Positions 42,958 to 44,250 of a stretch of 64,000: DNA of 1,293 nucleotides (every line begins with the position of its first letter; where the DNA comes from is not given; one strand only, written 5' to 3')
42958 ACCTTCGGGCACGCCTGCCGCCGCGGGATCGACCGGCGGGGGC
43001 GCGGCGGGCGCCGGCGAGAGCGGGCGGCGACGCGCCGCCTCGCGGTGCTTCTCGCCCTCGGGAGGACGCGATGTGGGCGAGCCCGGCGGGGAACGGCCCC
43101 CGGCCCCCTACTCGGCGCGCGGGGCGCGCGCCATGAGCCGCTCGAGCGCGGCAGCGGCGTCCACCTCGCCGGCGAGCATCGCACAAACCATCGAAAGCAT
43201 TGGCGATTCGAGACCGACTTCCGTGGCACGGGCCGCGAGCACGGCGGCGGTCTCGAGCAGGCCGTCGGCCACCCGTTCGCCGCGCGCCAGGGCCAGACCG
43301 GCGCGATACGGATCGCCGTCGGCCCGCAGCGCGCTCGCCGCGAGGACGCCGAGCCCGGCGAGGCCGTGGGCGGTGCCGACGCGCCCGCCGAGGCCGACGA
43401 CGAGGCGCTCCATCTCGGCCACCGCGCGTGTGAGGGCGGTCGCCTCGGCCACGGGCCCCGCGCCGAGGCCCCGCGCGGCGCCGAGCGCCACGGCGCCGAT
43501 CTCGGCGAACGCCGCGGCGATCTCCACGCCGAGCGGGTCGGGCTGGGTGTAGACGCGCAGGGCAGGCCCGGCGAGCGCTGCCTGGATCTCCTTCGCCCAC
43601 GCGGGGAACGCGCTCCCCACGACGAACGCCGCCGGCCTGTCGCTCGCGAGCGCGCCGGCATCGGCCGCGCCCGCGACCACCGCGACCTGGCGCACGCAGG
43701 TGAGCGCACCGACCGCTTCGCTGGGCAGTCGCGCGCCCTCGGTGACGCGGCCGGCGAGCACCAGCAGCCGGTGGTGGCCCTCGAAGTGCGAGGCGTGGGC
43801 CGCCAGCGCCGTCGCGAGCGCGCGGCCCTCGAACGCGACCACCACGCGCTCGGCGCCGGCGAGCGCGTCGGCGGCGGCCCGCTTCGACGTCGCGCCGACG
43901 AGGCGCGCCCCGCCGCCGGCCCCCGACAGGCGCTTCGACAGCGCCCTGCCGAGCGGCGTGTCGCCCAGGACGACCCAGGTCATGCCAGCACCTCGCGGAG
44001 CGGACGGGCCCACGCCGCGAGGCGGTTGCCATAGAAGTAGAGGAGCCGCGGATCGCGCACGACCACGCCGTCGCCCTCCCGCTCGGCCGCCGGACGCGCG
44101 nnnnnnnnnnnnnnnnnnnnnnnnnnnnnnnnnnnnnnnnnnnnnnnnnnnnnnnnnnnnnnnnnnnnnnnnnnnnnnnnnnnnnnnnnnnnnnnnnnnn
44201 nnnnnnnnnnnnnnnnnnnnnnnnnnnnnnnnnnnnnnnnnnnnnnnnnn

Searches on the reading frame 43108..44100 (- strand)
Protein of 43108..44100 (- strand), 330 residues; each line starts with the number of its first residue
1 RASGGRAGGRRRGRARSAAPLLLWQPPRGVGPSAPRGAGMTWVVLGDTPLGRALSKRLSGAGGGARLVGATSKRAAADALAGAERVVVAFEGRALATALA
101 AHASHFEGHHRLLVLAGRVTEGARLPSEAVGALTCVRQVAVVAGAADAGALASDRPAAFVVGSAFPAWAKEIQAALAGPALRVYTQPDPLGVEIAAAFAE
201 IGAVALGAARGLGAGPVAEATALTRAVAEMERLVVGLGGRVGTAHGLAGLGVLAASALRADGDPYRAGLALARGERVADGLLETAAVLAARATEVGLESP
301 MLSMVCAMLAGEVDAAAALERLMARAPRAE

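Call 48: search_protein_families(library=pfam, proteins=[window:43108-44100:-], max_evalue=0.001)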
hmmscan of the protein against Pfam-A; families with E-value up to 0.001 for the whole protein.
window:43108-44100:- (330 aa): 1 family
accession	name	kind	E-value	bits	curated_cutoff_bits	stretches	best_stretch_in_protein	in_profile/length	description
PF07479.19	NAD_Gly3P_dh_C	-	8.8e-17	62.1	25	1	188-319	1-141/142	NAD-dependent glycerol-3-phosphate dehydrogenase C-terminus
